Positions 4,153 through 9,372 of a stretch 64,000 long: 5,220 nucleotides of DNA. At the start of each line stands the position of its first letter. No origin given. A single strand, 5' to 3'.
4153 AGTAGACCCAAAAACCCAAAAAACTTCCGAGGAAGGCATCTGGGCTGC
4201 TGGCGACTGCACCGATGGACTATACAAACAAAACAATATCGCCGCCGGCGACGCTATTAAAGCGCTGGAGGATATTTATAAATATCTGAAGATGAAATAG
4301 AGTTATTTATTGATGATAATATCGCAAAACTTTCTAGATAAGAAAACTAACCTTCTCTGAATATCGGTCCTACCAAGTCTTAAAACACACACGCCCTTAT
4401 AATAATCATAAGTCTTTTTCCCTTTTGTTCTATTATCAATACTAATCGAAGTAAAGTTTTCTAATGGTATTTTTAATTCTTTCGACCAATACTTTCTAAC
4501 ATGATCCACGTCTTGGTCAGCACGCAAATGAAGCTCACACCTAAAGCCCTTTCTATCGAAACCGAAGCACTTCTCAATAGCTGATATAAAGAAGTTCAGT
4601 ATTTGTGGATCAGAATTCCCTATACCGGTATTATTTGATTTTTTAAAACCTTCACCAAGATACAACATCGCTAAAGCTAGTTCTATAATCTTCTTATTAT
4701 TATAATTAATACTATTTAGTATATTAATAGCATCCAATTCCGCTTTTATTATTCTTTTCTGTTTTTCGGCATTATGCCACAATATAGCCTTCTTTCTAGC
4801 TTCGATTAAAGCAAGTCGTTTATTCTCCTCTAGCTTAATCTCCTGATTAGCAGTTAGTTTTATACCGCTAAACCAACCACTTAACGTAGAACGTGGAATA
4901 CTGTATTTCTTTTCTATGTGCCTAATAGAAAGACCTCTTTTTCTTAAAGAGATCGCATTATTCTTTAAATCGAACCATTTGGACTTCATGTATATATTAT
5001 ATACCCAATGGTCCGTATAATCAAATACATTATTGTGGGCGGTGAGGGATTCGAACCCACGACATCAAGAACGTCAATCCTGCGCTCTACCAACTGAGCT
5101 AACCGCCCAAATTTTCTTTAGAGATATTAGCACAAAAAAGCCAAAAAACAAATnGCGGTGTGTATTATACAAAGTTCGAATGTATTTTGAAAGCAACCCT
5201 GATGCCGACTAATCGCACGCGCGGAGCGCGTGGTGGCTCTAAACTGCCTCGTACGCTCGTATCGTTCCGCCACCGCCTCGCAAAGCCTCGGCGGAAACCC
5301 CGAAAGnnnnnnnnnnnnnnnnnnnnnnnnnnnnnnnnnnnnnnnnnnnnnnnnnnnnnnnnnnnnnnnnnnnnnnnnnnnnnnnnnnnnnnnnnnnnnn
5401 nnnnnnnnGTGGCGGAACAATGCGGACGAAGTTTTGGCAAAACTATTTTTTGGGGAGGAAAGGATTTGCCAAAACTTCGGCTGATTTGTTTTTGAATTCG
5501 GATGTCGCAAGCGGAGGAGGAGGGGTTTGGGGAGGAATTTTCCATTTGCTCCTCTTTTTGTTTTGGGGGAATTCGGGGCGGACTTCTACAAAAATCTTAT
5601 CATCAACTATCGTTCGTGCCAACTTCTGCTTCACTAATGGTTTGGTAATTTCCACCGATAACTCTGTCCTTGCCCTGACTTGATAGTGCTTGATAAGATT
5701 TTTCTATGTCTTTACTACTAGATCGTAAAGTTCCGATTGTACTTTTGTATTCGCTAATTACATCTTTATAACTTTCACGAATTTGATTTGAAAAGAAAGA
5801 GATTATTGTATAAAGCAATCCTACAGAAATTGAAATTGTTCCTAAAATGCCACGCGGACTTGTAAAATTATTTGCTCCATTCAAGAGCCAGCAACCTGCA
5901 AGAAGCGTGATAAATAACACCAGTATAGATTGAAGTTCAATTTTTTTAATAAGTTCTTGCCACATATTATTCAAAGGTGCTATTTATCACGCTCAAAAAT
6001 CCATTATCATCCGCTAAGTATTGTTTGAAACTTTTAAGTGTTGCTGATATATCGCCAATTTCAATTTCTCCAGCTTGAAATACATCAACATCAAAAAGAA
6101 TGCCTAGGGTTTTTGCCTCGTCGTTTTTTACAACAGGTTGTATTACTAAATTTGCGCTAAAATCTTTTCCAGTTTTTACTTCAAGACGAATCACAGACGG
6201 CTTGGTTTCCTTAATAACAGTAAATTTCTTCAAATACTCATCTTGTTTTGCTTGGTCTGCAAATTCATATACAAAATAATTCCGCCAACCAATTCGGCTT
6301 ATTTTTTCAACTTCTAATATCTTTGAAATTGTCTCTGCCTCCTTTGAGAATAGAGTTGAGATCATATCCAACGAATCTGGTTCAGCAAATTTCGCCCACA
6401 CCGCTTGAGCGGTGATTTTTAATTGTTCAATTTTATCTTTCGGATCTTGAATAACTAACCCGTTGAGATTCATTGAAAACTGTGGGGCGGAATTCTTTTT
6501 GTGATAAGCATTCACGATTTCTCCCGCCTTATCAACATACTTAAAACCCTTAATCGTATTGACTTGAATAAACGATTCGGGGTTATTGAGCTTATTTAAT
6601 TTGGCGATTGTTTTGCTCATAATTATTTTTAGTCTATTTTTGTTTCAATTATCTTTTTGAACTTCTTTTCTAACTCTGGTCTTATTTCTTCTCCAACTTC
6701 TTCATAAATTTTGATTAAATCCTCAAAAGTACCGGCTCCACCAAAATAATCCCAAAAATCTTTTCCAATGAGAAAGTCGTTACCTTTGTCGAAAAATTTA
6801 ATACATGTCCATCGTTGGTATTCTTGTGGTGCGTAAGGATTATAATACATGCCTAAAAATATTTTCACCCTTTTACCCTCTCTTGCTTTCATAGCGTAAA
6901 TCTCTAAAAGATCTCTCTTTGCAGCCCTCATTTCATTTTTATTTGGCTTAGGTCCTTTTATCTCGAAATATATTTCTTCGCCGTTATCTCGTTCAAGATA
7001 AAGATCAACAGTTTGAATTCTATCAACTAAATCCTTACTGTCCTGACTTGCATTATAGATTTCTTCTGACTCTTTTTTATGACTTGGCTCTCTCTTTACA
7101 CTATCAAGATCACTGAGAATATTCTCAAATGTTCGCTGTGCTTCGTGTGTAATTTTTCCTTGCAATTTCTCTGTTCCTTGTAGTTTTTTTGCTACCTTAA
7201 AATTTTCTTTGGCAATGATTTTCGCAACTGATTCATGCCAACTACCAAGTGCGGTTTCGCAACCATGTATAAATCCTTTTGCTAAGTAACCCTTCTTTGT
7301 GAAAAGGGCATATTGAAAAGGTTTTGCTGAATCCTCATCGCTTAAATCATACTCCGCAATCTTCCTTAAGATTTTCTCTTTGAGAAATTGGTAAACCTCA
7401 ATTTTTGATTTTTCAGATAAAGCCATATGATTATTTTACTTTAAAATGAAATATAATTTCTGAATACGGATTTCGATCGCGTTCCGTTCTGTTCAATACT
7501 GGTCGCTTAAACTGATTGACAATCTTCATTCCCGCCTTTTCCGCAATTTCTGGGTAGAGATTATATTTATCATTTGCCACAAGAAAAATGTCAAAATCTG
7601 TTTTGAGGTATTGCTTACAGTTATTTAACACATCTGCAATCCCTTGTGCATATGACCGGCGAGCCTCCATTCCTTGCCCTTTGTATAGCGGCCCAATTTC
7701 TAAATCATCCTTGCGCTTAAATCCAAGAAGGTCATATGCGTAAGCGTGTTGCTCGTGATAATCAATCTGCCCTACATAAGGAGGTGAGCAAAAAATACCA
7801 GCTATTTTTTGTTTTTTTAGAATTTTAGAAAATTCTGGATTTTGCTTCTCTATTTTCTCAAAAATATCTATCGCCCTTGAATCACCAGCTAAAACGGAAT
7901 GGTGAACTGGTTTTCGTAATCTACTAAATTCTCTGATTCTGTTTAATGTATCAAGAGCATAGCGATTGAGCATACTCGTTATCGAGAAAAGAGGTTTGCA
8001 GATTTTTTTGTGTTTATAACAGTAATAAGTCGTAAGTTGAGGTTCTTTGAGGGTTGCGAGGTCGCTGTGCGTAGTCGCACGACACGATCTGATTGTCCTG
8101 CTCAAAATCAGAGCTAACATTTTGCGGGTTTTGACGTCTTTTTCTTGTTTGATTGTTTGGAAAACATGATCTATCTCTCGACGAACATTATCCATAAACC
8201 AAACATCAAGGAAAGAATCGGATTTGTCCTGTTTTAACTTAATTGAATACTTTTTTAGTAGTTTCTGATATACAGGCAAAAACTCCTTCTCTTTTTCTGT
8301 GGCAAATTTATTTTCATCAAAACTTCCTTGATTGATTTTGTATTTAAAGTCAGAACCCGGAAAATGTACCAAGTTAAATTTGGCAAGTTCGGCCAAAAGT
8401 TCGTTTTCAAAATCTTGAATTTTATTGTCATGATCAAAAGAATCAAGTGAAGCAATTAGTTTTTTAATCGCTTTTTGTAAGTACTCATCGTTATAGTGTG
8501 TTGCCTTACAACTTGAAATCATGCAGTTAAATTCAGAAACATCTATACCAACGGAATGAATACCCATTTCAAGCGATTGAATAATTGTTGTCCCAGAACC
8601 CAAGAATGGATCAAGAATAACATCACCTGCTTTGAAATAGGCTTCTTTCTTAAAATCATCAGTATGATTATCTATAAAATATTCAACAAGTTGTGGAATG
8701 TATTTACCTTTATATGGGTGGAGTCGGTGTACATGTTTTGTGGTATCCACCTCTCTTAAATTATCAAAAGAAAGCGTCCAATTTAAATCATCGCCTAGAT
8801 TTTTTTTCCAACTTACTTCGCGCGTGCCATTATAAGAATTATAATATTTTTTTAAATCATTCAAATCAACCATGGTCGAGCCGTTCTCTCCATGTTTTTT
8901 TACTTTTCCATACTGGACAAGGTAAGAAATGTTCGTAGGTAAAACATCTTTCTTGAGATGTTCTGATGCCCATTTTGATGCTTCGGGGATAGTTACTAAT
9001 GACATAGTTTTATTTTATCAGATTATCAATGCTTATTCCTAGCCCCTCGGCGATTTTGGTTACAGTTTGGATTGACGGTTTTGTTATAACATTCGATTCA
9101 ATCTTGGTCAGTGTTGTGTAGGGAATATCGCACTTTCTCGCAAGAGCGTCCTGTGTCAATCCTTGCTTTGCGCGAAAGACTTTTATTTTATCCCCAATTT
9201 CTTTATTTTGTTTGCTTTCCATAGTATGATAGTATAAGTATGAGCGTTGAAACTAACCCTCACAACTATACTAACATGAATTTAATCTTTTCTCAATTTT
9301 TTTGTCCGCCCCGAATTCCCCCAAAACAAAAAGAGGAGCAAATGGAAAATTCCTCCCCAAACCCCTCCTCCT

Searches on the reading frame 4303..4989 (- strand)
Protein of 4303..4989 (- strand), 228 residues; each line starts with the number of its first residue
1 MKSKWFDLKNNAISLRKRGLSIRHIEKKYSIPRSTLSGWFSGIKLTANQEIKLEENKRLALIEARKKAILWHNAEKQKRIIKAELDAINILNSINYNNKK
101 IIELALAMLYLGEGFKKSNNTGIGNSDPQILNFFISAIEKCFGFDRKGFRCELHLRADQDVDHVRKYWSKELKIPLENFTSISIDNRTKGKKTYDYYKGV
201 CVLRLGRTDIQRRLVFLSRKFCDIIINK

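Call 39: search_protein_families(library=pfam, proteins=[window:4303-4989:-], max_evalue=0.01)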
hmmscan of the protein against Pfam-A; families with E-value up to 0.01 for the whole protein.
window:4303-4989:- (228 aa): 0 families

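Call 79: search_solved_structures(query=window:4303-4989:-, max_evalue=1)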
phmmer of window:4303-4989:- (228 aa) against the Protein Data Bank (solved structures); distinct sequences matched with E-value up to 1: 0.

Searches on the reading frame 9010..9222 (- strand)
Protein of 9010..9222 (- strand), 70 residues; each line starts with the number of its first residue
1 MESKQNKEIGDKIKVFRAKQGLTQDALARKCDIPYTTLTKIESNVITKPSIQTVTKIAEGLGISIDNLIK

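Call 39: search_protein_families(library=pfam, proteins=[window:9010-9222:-], max_evalue=0.01)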
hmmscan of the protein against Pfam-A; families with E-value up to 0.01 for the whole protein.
window:9010-9222:- (70 aa): 7 families
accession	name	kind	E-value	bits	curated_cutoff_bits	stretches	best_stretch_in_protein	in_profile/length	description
PF01381.28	HTH_3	-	9.3e-15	54.9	23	1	13-66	1-53/55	Helix-turn-helix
PF12844.13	HTH_19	-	3e-09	37.1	30.2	1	10-69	1-59/64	Helix-turn-helix domain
PF13443.12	HTH_26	-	9.4e-08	32.6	22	1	12-69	1-58/63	Cro/C1-type HTH DNA-binding domain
PF13560.12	HTH_31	-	1.1e-07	32.4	27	1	8-65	1-58/64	Helix-turn-helix domain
PF13744.12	HTH_37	-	0.0018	18.4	27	1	8-66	18-76/80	Helix-turn-helix domain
PF13412.12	HTH_24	-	0.0048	16.9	21.9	0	15-39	11-35/48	Winged helix-turn-helix DNA-binding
PF13384.12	HTH_23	-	0.0055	16.9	24.6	0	17-41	13-37/50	Homeodomain-like domain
